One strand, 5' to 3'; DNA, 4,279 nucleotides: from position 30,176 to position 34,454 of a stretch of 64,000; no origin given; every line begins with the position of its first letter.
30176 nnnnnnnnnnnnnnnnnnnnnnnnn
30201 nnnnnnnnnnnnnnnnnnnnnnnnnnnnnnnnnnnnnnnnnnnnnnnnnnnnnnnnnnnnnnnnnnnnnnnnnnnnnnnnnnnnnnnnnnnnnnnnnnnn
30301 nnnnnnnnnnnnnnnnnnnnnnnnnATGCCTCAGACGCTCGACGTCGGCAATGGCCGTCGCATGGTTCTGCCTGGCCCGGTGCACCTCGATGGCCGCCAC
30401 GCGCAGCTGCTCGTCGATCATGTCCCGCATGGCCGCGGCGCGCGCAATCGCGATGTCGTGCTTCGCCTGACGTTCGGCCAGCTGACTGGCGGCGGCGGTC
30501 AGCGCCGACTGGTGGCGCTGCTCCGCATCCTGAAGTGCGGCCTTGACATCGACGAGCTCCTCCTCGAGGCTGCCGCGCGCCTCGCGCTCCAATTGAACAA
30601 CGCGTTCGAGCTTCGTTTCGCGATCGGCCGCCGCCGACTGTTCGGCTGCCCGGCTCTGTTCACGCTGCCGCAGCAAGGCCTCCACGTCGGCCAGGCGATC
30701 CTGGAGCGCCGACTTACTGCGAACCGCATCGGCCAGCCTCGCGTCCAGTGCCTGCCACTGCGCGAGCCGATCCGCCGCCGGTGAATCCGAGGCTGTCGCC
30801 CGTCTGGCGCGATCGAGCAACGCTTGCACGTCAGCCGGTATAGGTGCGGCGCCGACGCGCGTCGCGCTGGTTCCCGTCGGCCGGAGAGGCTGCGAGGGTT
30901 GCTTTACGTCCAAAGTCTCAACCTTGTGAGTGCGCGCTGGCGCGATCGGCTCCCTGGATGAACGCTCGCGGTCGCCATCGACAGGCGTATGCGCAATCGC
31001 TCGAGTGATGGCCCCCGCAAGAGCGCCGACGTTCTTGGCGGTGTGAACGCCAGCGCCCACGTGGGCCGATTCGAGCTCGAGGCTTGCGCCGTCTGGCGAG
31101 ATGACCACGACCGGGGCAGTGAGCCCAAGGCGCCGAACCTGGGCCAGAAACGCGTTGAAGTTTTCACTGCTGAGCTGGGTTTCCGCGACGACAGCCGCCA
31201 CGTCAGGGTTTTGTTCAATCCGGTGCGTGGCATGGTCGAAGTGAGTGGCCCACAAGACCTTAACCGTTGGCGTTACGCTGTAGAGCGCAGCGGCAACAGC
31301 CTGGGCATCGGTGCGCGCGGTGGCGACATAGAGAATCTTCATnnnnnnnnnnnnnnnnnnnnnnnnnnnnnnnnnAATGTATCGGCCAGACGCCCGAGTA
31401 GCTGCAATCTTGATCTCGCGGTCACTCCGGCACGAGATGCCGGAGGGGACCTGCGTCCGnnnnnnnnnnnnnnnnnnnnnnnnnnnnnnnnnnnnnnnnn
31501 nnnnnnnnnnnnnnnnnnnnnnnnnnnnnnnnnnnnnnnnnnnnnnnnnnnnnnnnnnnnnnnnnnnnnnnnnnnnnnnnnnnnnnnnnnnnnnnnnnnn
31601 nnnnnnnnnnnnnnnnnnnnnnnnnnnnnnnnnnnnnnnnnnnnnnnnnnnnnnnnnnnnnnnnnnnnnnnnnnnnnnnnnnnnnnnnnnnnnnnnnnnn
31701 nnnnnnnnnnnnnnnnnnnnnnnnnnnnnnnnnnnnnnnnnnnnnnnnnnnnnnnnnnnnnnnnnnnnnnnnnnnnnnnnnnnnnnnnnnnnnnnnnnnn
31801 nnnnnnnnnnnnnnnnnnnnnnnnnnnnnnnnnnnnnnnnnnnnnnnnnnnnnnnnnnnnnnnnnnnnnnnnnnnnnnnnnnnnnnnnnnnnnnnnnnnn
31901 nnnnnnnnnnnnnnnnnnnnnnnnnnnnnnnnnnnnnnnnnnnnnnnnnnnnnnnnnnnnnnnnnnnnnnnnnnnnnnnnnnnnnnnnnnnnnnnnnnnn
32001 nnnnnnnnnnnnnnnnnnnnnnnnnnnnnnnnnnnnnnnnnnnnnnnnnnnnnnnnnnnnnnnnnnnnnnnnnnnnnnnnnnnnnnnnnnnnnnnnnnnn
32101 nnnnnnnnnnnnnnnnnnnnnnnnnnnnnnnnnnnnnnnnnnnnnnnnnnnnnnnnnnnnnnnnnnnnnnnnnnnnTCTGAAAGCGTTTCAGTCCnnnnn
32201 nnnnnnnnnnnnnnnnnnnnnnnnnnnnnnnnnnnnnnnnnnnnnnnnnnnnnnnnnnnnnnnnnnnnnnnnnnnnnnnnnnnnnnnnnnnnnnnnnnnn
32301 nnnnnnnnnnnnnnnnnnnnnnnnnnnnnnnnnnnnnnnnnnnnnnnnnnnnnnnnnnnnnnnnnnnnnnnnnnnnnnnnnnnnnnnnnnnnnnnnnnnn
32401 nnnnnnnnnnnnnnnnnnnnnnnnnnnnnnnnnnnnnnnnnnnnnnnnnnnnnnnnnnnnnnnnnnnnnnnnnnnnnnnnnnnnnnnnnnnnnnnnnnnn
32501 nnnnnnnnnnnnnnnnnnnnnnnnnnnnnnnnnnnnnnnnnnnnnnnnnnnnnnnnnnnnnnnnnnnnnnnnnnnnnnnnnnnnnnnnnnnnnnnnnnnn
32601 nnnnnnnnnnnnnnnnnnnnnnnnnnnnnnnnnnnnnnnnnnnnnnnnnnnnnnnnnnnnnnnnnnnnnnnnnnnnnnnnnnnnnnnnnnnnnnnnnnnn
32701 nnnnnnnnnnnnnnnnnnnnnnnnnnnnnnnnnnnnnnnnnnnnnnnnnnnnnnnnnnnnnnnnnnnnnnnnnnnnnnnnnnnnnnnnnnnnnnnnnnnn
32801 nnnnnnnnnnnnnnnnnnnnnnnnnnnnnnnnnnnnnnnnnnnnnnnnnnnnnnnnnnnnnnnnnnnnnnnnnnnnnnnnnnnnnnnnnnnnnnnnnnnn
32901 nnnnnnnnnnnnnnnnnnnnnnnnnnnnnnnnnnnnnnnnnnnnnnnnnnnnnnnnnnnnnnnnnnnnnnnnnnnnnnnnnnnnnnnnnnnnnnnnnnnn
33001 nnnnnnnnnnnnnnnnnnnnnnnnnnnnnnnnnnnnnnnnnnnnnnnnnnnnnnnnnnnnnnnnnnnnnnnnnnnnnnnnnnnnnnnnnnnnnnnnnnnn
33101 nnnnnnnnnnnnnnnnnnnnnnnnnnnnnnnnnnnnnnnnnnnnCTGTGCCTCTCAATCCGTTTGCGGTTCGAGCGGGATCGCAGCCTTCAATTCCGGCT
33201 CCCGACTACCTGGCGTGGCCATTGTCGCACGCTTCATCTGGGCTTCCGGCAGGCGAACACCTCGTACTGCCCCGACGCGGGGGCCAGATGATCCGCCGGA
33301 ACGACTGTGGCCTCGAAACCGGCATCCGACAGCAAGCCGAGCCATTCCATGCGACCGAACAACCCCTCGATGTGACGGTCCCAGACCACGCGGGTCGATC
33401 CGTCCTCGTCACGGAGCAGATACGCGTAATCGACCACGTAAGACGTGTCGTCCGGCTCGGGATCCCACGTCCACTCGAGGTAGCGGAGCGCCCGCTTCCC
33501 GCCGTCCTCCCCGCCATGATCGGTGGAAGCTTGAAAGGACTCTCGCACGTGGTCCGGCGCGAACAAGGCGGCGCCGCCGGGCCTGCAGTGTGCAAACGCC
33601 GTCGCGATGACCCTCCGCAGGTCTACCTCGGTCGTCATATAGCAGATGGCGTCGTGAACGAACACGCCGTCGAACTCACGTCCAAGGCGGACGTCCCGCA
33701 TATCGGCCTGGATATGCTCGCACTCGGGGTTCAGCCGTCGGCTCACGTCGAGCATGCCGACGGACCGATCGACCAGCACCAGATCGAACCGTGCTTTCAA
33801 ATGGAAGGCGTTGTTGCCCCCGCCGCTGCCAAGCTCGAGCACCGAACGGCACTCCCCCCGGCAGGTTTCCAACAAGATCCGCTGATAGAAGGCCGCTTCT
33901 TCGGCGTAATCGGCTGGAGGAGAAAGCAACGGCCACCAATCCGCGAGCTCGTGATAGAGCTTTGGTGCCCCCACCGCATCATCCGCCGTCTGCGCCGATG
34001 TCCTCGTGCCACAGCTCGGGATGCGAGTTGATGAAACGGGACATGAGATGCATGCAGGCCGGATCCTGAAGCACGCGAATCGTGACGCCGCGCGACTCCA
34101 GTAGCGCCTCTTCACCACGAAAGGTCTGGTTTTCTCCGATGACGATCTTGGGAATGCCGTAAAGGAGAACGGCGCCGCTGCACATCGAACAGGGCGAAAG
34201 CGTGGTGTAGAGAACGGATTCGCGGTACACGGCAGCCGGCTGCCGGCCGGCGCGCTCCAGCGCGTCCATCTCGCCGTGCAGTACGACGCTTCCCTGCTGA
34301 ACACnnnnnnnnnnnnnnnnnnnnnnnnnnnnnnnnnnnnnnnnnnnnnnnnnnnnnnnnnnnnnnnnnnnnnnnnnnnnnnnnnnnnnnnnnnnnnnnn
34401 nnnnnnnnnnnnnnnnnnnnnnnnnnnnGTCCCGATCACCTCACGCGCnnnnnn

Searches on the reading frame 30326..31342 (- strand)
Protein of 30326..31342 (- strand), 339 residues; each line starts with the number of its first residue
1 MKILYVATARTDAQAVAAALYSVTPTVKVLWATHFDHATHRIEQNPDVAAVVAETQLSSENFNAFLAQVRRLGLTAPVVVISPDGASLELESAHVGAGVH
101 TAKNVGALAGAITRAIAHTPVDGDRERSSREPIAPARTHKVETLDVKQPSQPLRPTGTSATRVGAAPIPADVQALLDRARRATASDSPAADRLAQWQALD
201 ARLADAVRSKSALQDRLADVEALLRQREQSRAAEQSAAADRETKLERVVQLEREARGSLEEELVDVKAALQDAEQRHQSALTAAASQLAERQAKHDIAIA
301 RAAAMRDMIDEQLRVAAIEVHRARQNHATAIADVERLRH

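Call 36: find_related_loci(query=window:30326-31342:-, collection=metagenome_contigs, flank=6000)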
Query window:30326-31342:- (339 aa) in metagenome_contigs; peptide patterns used: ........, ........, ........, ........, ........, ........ (x = any residue, [..] = any of these).
394 stretches matched a pattern, but none encodes a relative of the query by tblastn (E <= 1e-3).

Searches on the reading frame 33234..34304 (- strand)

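Call 16: search_protein_families(library=pfam, proteins=[window:33234-34304:-], max_evalue=0.0001)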
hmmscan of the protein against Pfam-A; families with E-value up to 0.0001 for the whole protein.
window:33234-34304:- (356 aa): 4 families
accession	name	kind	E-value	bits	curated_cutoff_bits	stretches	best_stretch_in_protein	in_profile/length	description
PF13649.12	Methyltransf_25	-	3e-12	47.5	27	1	155-244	1-97/97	Methyltransferase domain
PF08241.18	Methyltransf_11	-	4.2e-09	37.4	21.2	1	156-248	1-95/95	Methyltransferase domain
PF08242.18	Methyltransf_12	-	4.2e-07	31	30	1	156-244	1-96/98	Methyltransferase domain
PF13489.12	Methyltransf_23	-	5.6e-06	26.6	27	1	149-250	20-118/164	Methyltransferase domain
